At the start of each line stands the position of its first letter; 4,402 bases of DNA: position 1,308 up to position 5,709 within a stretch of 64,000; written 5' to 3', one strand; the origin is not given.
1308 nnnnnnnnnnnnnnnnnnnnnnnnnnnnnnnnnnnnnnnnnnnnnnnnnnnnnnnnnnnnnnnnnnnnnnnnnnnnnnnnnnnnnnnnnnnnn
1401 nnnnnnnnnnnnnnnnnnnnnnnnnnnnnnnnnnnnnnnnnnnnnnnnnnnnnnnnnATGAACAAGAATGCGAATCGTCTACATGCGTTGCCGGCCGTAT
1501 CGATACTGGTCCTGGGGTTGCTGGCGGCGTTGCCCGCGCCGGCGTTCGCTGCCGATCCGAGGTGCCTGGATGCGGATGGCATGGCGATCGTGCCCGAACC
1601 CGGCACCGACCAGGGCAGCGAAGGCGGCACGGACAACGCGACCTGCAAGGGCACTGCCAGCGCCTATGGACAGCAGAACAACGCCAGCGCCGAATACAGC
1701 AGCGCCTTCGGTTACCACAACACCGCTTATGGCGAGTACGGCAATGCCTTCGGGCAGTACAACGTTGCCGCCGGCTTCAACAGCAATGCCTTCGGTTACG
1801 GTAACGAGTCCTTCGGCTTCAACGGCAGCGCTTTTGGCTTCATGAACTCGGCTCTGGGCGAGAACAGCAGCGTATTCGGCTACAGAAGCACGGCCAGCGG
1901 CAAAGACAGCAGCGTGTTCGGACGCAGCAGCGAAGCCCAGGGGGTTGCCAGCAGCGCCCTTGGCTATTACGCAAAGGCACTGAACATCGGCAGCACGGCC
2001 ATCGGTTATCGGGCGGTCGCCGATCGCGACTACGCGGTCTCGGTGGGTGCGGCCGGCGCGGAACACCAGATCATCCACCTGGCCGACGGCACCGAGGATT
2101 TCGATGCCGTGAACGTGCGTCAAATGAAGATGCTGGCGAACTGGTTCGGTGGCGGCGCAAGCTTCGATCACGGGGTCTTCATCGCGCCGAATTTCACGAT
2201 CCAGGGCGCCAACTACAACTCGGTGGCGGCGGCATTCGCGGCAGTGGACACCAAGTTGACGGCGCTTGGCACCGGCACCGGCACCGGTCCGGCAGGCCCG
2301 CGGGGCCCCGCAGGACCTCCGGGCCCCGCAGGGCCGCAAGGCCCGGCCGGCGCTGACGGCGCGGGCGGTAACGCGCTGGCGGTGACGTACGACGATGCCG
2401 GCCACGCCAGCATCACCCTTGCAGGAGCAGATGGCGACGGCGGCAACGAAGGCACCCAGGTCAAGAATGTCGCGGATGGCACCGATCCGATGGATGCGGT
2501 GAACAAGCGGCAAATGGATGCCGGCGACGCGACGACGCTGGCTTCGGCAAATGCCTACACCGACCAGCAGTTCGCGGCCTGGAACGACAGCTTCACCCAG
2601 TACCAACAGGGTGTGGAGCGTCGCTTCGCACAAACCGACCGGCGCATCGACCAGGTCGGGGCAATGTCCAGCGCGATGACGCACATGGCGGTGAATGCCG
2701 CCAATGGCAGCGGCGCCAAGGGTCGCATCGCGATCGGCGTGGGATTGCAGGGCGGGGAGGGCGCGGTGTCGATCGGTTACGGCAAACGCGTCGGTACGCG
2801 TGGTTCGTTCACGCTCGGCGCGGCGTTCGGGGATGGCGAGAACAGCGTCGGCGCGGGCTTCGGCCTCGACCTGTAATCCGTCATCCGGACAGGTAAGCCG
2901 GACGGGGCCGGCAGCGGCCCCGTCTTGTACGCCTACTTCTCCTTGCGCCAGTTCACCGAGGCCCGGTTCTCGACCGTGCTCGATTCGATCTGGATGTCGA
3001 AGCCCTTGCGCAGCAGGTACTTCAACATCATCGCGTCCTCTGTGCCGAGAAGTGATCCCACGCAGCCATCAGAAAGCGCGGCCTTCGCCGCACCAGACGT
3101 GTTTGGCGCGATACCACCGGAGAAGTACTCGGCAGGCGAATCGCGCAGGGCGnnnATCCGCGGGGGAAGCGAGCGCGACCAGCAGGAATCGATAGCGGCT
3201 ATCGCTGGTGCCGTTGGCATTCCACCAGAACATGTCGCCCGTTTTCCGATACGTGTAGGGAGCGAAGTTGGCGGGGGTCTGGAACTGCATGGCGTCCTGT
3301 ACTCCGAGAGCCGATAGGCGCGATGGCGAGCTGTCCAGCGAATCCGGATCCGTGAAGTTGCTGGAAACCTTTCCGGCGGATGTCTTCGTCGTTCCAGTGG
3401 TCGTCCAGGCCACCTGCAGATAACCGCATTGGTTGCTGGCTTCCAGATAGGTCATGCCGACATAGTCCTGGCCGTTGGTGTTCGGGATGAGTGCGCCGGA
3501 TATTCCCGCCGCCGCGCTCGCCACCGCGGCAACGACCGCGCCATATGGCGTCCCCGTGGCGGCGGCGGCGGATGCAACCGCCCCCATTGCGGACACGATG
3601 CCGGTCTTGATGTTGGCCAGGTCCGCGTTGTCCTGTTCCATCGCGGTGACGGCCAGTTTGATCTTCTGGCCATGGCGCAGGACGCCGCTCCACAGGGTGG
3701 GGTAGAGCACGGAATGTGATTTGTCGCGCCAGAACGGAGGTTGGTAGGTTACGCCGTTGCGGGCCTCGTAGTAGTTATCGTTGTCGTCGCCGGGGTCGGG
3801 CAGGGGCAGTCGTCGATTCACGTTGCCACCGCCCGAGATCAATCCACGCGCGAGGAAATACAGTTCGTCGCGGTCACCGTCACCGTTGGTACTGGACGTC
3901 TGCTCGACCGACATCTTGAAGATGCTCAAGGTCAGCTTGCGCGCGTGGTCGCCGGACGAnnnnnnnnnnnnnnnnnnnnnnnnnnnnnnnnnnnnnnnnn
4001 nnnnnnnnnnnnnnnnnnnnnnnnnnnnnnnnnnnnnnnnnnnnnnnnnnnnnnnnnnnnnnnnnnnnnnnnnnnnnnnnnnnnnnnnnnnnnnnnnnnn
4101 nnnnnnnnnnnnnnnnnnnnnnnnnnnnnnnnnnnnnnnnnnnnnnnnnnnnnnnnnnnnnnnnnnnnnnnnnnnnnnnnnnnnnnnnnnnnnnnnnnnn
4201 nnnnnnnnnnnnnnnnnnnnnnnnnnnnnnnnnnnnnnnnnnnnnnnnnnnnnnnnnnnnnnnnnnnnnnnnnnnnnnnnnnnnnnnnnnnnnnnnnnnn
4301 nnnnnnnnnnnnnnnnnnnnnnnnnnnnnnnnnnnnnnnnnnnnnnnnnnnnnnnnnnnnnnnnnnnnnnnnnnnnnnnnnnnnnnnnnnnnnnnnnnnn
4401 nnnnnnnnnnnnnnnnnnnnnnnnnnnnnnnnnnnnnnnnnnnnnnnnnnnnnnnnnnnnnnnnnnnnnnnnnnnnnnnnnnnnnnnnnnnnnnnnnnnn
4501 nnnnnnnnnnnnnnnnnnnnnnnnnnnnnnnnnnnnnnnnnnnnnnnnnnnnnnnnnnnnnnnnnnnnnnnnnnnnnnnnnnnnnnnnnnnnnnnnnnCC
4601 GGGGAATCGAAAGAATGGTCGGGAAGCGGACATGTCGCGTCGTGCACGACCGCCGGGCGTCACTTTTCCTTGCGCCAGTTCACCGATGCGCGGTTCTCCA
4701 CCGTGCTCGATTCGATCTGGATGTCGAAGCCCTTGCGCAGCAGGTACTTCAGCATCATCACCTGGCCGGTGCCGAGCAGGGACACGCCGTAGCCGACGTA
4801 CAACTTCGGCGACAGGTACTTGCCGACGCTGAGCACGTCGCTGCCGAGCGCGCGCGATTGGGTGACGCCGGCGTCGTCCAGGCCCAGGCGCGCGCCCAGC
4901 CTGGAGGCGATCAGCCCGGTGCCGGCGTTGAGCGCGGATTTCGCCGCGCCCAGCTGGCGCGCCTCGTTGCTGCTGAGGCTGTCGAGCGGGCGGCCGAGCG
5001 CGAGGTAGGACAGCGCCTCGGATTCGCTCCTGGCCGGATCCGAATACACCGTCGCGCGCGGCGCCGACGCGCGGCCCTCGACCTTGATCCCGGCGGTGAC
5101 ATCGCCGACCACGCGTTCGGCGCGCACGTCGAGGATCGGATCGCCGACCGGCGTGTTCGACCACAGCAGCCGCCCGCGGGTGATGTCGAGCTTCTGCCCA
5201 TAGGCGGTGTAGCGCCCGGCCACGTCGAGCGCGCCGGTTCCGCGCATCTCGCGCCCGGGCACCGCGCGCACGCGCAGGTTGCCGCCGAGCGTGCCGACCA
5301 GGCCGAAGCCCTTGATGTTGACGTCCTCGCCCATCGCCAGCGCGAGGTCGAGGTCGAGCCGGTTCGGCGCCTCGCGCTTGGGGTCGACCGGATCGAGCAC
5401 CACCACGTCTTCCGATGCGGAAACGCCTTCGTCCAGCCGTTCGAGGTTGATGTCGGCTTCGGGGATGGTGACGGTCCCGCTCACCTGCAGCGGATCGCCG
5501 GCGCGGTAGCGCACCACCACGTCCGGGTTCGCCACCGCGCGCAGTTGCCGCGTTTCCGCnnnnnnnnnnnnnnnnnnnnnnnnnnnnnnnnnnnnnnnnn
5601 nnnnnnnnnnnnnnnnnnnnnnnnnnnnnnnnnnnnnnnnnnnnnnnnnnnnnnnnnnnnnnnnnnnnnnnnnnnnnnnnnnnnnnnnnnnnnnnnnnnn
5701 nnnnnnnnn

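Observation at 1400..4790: Lower-GC islet inserted at the 3' end of tamB, carrying a secreted glycine-zipper protein and bounded by a duplicated tamB terminus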

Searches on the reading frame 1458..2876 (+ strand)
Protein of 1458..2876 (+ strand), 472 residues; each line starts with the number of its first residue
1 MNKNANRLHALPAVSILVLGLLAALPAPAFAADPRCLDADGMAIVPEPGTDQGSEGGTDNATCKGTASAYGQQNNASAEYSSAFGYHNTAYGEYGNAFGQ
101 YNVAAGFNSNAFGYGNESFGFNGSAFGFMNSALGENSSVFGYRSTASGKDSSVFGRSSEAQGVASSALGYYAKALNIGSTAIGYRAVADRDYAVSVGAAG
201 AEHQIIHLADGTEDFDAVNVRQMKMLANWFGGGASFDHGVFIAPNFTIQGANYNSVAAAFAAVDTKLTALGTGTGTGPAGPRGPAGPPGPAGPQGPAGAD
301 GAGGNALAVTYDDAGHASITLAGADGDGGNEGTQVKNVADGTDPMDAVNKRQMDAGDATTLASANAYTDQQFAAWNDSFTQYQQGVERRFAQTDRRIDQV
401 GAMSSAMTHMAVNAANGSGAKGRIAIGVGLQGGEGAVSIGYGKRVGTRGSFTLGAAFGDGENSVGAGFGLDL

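Call 6: search_protein_families(library=pfam, proteins=[window:1458-2876:+], max_evalue=0.1)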
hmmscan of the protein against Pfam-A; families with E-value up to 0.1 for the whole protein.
window:1458-2876:+ (472 aa): 5 families
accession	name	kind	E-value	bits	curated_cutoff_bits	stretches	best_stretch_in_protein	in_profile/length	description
PF05662.19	YadA_stalk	-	3.2e-15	56.7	28.4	2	204-233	1-30/43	Coiled stalk of trimeric autotransporter adhesin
PF05658.19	YadA_head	-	1.2e-06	29.1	25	2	177-198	4-25/27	YadA head domain repeat (2 copies)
PF03895.21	YadA_anchor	-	0.0012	19.3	22.7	1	419-470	6-58/60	YadA-like membrane anchor domain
PF01391.23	Collagen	-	0.032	14.4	27.2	1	276-304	27-55/60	Collagen triple helix repeat (20 copies)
PF12609.13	DUF3774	-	0.071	14.6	27.3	0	358-411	2-57/80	Wound-induced protein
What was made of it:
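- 1458..2876 (+): Trimeric autotransporter adhesin (472 aa) with collagen-like GPAGP repeats. It is a neighbour, not part of the cassette. YadA_stalk 3.2e-15, YadA_head 1.2e-6, YadA_anchor 1.2e-3 (call 6).
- On Trimeric autotransporter adhesin (gene 1458-2876): YadA_anchor scores 19.3 bits, just below its 22.7 cut-off (call 6).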

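Call 7: search_protein_families(library=ncbifam, proteins=[window:1458-2876:+], max_evalue=0.1)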
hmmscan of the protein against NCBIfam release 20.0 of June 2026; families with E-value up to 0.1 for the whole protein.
window:1458-2876:+ (472 aa): 6 families
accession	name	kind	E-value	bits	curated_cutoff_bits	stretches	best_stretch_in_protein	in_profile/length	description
NF033478.1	YadA_autotrans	exception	2.2e-15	56.6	750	2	67-224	92-249/459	trimeric autotransporter adhesin YadA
NF040983.1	BimA_second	exception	6.5e-15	54.9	600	1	130-225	187-282/381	trimeric autotransporter actin-nucleating factor BimA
NF040984.1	BimA_first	exception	7.2e-14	51.6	800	2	131-225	324-418/517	trimeric autotransporter actin-nucleating factor BimA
NF033481.2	auto_Ata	exception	2.4e-12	45.1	2500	2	56-194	552-681/1862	trimeric autotransporter adhesin Ata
NF033477.2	EmaA_autotrans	exception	4.8e-11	40.7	3000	2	97-267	312-493/2100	collagen-binding adhesin autotransporter EmaA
NF033870.1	VOMP_auto_Cterm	subfamily_domain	0.00059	19.3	500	1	223-269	15-71/347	Vomp family autotransporter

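Call 84: find_homologous_proteins(query=window:1458-2876:+, max_evalue=1e-20)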
Query window:1458-2876:+ (472 aa): 217 proteins with E <= 1e-20 among 8000 candidates; the best 120 are listed.
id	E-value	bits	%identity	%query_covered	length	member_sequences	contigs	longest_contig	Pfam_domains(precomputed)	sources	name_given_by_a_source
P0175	0.0e+0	1014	100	100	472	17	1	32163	PF05658.20,PF05662.20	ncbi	ncbi:MAG: hypothetical protein U1F20_09050 [Lysobacterales bacterium]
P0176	3.3e-146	506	56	100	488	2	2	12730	PF05658.20,PF05662.20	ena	-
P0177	1.2e-140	488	46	100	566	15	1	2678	PF05658.20,PF05662.20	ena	-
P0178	2.2e-137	477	49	96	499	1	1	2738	PF05658.20,PF05662.20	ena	-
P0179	2.5e-136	474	49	96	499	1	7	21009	PF05658.20,PF05662.20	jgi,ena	-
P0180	5.9e-135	469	48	96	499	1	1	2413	PF05658.20,PF05662.20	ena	-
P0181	2.9e-134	467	52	96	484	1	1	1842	PF05658.20,PF05662.20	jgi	jgi:autotransporter adhesin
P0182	4.2e-132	460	48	96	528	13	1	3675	PF03895.22,PF05658.20,PF05662.20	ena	-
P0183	7.0e-132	459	48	96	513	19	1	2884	PF05658.20,PF05662.20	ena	-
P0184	1.8e-124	434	61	31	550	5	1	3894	PF05658.20,PF05662.20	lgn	-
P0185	2.3e-124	434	48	88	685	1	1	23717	PF05658.20,PF05662.20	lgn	-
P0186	1.2e-113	399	41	85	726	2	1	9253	PF03895.22,PF05658.20,PF05662.20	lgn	-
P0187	3.4e-113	397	50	87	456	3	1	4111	PF05658.20,PF05662.20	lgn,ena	-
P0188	4.0e-111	390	43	86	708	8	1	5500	PF05658.20,PF05662.20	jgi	jgi:autotransporter adhesin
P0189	8.7e-109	383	47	94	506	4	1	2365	PF05658.20,PF05662.20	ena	-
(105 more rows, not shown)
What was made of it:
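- On Trimeric autotransporter adhesin (gene 1458-2876): 217 YadA-like homologues were found (call 84).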

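Call 85: find_encoding_contigs(protein=P0176, flank=7000, max_places=3)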
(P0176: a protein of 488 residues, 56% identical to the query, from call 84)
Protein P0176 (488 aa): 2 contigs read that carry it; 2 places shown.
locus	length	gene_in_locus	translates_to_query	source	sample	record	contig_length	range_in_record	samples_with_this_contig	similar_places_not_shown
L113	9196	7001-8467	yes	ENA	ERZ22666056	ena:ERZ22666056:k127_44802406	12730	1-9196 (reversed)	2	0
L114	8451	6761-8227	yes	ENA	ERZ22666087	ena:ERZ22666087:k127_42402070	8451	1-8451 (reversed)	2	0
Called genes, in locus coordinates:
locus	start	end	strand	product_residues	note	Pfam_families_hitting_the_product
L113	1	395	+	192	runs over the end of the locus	PF00080:Sod_Cu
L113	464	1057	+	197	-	-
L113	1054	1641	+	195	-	-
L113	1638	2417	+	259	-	PF20388:DUF6683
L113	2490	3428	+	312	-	PF20388:DUF6683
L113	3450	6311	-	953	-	PF00069:Pkinase, PF01636:APH (faint), PF07714:PK_Tyr_Ser-Thr, PF03109:ABC1, PF14531:Kinase-like (weak), PF24885:TPR_NPHP3 (faint), PF00515:TPR_1 (faint), PF13424:TPR_12, +3 more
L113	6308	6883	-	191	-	PF07638:Sigma70_ECF, PF08281:Sigma70_r4_2, PF04545:Sigma70_r4 (weak)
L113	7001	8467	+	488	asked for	PF05658:YadA_head (faint), PF05662:YadA_stalk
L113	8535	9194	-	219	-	?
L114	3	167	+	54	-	?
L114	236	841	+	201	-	-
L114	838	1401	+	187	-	-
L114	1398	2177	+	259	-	PF20388:DUF6683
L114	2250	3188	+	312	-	PF20388:DUF6683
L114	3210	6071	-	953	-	PF00069:Pkinase, PF01636:APH (faint), PF07714:PK_Tyr_Ser-Thr, PF03109:ABC1, PF14531:Kinase-like (weak), PF00515:TPR_1 (faint), PF07719:TPR_2 (faint), PF13424:TPR_12, +2 more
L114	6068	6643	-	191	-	PF07638:Sigma70_ECF, PF08281:Sigma70_r4_2, PF04545:Sigma70_r4 (weak)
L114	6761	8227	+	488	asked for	PF05658:YadA_head (faint), PF05662:YadA_stalk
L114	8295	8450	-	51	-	?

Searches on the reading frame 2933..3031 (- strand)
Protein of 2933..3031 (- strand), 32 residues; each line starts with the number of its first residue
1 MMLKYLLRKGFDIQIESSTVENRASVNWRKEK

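Call 77: find_encoding_contigs(protein=window:2933-3031:-, flank=6000, max_places=10)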
Protein window:2933-3031:- (32 aa): 22 contigs read that carry it; 10 places shown.
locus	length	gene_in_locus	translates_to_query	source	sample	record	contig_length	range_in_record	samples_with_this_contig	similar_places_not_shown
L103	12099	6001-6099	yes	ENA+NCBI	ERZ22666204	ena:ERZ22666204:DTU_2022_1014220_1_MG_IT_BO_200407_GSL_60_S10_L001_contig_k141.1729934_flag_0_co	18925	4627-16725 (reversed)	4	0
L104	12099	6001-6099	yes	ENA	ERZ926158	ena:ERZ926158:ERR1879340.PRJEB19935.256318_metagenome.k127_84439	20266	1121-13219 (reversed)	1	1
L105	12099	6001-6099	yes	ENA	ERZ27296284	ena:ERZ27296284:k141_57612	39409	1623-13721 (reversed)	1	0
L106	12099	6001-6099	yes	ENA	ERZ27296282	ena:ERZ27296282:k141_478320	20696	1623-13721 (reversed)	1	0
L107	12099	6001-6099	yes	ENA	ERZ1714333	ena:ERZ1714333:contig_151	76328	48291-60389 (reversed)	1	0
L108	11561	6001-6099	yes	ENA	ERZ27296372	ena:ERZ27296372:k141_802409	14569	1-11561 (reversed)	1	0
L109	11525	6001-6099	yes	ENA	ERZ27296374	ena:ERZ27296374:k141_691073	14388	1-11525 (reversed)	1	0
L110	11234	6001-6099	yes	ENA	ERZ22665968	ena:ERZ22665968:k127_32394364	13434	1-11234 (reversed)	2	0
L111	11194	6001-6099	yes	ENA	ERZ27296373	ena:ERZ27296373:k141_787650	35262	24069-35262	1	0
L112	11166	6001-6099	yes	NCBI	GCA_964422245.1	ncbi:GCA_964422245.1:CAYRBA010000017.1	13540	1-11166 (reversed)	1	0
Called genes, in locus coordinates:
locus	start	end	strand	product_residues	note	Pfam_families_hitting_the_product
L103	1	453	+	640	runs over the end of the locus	PF17243:POTRA_TamA_1, PF07244:POTRA (faint), PF01103:Omp85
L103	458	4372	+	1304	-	PF27051:TamB_N, PF04357:TamB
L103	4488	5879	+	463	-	-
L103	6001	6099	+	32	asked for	-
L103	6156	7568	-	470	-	PF05658:YadA_head (faint), PF05662:YadA_stalk (weak)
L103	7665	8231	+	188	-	PF07638:Sigma70_ECF, PF08281:Sigma70_r4_2, PF04545:Sigma70_r4 (weak)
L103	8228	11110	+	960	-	PF01636:APH (faint), PF14559:TPR_19 (faint), PF00069:Pkinase, PF07714:PK_Tyr_Ser-Thr, PF03109:ABC1 (weak), PF13424:TPR_12 (weak)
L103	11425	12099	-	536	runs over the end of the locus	PF01011:PQQ (faint), PF13360:PQQ_2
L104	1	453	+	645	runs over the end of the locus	PF17243:POTRA_TamA_1, PF07244:POTRA (faint), PF01103:Omp85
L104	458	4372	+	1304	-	PF27051:TamB_N, PF04357:TamB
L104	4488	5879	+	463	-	-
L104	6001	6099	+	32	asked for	-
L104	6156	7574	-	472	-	PF05658:YadA_head (faint), PF05662:YadA_stalk (weak)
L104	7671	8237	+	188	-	PF07638:Sigma70_ECF, PF13384:HTH_23 (faint), PF08281:Sigma70_r4_2, PF04545:Sigma70_r4 (weak)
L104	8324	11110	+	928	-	PF00069:Pkinase, PF01636:APH (faint), PF07714:PK_Tyr_Ser-Thr, PF03109:ABC1 (weak), PF14531:Kinase-like (weak), PF14559:TPR_19 (faint), PF13424:TPR_12 (weak)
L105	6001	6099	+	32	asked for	-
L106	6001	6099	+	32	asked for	-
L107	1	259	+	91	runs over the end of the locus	-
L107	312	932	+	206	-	PF17243:POTRA_TamA_1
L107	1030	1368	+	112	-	-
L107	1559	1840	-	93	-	-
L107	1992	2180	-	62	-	-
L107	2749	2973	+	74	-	-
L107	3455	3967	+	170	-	PF27051:TamB_N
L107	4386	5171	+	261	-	-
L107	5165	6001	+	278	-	PF04357:TamB (faint)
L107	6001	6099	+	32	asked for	-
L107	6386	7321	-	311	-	-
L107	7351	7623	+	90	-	PF00069:Pkinase, PF03109:ABC1 (weak), PF07714:PK_Tyr_Ser-Thr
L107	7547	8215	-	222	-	-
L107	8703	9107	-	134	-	-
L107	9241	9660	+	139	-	-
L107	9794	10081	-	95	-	-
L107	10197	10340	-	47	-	-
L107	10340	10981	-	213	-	-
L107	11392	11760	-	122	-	-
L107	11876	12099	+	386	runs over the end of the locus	-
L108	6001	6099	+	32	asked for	-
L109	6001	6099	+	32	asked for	-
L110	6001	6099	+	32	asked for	-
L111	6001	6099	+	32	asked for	-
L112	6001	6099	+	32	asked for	-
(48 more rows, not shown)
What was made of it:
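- Tried and rejected: The empty site was instead found through the 32-aa ORF look-up (call 77, locus L107).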

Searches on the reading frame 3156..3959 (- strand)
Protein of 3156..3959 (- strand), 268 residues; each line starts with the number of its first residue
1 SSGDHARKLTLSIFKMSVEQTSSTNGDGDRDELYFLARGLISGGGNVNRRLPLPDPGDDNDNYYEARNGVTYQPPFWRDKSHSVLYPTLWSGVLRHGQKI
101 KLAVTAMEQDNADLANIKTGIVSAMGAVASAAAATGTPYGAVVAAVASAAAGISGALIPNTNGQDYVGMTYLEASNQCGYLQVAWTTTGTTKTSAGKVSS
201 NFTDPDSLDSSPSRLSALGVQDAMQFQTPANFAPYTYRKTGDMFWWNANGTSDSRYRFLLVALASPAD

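Call 64: predict_structure(alignment_id=A4)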
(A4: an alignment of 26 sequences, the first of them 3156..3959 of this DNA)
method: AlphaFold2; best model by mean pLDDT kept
length: 268 residues; sequences in the alignment: 26
mean_pLDDT: 88.9   pTM: 0.89
mean pLDDT of the five models: 88.9, 88.5, 87.3, 87.2, 86.8
residues with pLDDT >= 90: 183; 70-90: 55; 50-70: 29; < 50: 1
segments of 3 or more residues with pLDDT < 50: none
pLDDT, mean of each block of 10 residues (from residue 1): 81 98 78 93 92 84 94 95 93 96 88 69 91 96 94 74 78 95 96 88 95 95 62 92 97 94 95
secondary structure, 60 per line:
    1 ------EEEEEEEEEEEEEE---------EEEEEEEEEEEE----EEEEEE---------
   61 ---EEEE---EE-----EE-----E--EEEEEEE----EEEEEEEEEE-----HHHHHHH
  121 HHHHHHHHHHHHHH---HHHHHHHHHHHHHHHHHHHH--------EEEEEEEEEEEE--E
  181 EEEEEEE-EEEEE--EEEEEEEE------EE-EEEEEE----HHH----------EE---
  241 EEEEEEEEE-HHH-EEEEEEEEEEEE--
elements in order: E7-20 E30-41 E46-51 E64-67 E88-94 E99-108 H114-134 H138-157 E166-177 E180-187 E189-193 E196-203 E213-218 E241-249 E255-266
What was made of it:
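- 3351..3947 (-): Conserved core domain (residues ~200-398), a C2-like beta-sandwich. Near-invariant residues are DE (226-227), RLP, YYE, P..W.G, EQD (303-305), D360 and G363. Domain model pLDDT 88.9, pTM 0.89 (call 64).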

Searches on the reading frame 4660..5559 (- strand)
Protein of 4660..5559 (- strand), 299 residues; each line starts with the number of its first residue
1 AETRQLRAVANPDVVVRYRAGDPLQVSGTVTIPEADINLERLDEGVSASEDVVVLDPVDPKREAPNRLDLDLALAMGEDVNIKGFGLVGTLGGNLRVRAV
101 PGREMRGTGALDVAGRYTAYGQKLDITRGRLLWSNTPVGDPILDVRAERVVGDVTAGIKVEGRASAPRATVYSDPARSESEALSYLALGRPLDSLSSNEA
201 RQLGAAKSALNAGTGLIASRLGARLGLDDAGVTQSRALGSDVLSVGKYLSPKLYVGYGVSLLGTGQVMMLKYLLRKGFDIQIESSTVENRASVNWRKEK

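Call 12: find_related_loci(query=window:4660-5559:-, collection=genome_contigs, flank=8000)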
Query window:4660-5559:- (299 aa) in genome_contigs; peptide patterns used: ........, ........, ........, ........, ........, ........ (x = any residue, [..] = any of these).
466 stretches matched a pattern; 266 encode a relative of the query (tblastn E <= 1e-3); the best 80 are kept; 80 distinct loci.
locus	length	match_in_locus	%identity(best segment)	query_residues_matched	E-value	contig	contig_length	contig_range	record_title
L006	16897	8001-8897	93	1-299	3e-179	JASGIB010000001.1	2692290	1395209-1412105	MAG: Thermomonas sp. isolate 5N025 JMF-2111-06-0005.ont.bin.25_0, whole genome shotgun sequence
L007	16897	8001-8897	83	1-299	2e-161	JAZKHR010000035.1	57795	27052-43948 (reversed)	MAG: Pseudomonadota bacterium isolate DC_SW_03_SPN07022020-bin029_1 DCSW031SPN_B029_1_000000000035, whole genome shotgun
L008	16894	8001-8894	73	1-299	2e-136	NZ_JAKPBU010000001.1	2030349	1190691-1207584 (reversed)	Lysobacter sp. M2-1 Scaffold1_1, whole genome shotgun sequence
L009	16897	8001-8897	73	1-299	2e-135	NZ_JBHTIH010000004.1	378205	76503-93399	Lysobacter koreensis strain CCUG 55491 GCM70027547_15, whole genome shotgun sequence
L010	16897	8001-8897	72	1-299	2e-134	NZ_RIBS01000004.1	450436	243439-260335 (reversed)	Montanilutibacter psychrotolerans strain ZS60 contig4, whole genome shotgun sequence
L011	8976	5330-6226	74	1-299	2e-134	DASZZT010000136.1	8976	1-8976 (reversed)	MAG TPA_asm: Luteimonas sp. isolate SMAG_U6243 k141_118120, whole genome shotgun sequence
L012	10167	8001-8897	71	1-299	2e-133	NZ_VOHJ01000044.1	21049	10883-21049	Vulcaniibacterium thermophilum strain KCTC 32020 Scaffold44, whole genome shotgun sequence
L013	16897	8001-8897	71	1-299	4e-133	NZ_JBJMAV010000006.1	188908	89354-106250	Novilysobacter viscosus strain A3-1-A15 scaffolds_6, whole genome shotgun sequence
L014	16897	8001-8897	71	1-299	7e-132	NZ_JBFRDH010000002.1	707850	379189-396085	Lysobacter sp. TAF61 SCAFFOLD_1, whole genome shotgun sequence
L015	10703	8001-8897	72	1-299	1e-131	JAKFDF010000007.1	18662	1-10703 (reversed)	MAG: Lysobacter sp. isolate LC040 contig-124_2590, whole genome shotgun sequence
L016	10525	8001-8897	73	1-299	9e-132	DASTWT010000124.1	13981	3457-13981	MAG TPA_asm: Luteimonas sp. isolate SMAG_U2395 k141_508749, whole genome shotgun sequence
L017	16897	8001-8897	71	1-299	2e-131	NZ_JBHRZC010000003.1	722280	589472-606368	Lysobacter sp. GCM10012299 strain CGMCC 1.16608 GCM70012299_24, whole genome shotgun sequence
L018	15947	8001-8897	73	1-299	3e-132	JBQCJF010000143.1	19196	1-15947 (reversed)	MAG: Luteimonas sp. isolate bin928 k141_2214180, whole genome shotgun sequence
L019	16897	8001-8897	70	1-299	6e-131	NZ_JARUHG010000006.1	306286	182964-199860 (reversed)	Lysobacter arvi strain UC NODE_6_length_306286_cov_408.641585, whole genome shotgun sequence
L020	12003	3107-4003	71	1-299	9e-131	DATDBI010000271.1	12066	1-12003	MAG TPA_asm: Lysobacter sp. isolate SMAG_U118 k141_2249163, whole genome shotgun sequence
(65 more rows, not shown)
